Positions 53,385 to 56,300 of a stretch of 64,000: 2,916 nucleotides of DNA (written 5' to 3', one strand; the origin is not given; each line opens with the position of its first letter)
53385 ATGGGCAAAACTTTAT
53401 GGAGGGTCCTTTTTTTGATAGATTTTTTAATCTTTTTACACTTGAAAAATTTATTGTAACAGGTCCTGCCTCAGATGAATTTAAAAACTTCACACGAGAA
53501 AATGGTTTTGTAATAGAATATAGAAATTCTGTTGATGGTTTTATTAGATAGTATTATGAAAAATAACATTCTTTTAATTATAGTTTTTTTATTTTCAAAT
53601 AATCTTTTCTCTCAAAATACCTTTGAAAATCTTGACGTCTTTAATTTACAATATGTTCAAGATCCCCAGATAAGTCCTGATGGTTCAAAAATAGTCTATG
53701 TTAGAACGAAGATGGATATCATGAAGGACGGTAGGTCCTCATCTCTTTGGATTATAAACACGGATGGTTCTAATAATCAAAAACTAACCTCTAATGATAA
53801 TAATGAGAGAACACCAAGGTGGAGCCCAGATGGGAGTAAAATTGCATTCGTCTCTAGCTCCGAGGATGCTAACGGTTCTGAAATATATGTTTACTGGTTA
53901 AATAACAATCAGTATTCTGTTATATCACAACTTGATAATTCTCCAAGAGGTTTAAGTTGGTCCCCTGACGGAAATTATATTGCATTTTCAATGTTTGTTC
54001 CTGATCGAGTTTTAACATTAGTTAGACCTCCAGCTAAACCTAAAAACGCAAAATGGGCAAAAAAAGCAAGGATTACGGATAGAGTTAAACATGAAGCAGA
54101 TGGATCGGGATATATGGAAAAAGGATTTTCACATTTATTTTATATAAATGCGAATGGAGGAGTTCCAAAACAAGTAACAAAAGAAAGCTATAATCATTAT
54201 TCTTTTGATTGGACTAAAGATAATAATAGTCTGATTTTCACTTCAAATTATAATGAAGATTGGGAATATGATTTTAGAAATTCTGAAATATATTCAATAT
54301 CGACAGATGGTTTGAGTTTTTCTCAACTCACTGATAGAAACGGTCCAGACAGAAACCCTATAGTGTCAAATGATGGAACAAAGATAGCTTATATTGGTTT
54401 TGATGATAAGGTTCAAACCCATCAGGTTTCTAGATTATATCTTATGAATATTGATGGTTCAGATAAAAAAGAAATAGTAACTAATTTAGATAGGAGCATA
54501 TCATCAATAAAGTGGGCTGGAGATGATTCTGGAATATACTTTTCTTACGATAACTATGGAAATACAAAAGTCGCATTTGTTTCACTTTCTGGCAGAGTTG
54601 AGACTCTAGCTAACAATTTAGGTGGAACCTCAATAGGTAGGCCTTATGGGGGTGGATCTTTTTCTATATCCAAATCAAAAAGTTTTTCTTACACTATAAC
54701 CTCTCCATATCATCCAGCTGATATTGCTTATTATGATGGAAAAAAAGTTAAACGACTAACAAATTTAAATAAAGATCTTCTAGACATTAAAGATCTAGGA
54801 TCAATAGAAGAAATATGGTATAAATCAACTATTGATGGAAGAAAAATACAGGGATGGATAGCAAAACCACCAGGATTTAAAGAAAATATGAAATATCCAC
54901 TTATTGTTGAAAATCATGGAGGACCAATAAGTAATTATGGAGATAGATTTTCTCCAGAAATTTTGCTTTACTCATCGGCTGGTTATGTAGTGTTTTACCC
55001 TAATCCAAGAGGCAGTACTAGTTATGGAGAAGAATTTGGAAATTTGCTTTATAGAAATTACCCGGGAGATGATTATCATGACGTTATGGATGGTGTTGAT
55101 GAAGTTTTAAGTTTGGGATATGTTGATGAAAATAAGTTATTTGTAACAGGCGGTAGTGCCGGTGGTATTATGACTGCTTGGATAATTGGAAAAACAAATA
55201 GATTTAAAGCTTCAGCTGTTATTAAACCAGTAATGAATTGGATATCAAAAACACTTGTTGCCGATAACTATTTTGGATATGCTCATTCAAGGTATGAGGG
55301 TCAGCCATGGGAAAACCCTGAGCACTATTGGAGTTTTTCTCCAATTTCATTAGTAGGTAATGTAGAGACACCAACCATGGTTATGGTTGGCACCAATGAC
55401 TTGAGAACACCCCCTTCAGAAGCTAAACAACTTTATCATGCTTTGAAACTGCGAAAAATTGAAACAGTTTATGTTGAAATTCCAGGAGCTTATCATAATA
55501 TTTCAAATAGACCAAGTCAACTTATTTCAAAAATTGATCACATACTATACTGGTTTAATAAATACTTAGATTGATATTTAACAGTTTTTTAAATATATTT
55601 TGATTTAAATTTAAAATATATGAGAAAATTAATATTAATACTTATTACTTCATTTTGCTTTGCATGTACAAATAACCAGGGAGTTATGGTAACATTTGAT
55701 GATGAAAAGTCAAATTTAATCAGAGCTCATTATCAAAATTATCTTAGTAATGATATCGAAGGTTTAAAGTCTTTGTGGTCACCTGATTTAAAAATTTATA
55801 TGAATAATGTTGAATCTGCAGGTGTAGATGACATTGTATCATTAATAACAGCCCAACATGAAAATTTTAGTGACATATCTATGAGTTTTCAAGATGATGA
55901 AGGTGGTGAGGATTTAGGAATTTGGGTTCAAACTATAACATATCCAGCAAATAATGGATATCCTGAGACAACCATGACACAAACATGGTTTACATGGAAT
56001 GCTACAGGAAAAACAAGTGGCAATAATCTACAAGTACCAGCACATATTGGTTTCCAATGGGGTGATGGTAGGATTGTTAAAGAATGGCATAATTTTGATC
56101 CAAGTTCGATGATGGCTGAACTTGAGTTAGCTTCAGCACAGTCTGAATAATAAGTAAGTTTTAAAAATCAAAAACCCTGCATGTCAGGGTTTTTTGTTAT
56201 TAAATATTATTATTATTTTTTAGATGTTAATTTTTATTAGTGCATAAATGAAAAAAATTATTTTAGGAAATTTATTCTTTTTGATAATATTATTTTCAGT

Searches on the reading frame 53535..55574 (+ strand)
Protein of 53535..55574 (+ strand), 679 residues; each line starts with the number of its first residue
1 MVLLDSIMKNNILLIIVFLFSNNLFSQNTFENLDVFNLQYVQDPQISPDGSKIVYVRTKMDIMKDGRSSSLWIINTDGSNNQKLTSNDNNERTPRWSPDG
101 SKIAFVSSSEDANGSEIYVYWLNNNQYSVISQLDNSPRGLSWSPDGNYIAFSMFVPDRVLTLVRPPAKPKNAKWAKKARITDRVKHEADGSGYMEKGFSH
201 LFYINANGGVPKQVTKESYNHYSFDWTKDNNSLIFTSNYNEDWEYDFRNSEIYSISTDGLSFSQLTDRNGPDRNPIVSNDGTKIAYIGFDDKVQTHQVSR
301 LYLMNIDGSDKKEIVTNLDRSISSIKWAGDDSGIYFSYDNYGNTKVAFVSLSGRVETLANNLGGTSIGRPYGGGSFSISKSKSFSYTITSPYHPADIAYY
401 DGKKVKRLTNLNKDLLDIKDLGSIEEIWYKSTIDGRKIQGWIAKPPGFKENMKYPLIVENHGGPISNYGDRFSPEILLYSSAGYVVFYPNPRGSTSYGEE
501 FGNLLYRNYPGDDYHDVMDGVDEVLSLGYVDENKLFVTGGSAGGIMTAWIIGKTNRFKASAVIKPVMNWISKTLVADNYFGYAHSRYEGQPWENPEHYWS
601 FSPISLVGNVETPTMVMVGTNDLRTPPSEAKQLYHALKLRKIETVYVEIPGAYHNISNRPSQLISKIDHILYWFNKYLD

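Call 60: search_protein_families(library=pfam, proteins=[window:53535-55574:+], max_evalue=0.0001)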
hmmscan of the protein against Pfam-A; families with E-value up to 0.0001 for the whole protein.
window:53535-55574:+ (679 aa): 5 families
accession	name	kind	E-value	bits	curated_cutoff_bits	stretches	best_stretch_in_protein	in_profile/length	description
PF00326.27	Peptidase_S9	-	7.1e-49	166.6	22.6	1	472-678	3-210/213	Prolyl oligopeptidase family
PF07676.18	PD40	-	6.7e-21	74.1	20.9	1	83-119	3-38/38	WD40-like Beta Propeller Repeat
PF00930.27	DPPIV_N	-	3.8e-13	49.3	22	1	195-279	256-338/354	Dipeptidyl peptidase IV (DPP IV) N-terminal region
PF05448.18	AXE1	-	1.2e-09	37.9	21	1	427-568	59-211/321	Acetyl xylan esterase (AXE1)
PF12146.15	Hydrolase_4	-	9.1e-05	22.3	27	0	608-658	188-236/239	Serine aminopeptidase, S33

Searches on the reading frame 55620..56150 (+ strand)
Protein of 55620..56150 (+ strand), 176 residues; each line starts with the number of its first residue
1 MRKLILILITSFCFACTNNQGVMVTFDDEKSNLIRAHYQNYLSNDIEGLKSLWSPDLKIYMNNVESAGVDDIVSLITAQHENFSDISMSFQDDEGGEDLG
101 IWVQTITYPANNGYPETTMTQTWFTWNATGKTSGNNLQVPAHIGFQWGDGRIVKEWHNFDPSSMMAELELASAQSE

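Call 60: search_protein_families(library=pfam, proteins=[window:55620-56150:+], max_evalue=0.0001)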
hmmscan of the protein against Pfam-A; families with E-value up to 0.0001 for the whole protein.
window:55620-56150:+ (176 aa): 2 families
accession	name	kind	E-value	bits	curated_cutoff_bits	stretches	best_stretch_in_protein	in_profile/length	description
PF12680.13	SnoaL_2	-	3.7e-06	27.9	27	1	34-153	1-100/102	SnoaL-like domain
PF07366.18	SnoaL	-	4e-06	27.1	28.4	0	131-168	89-126/126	SnoaL-like polyketide cyclase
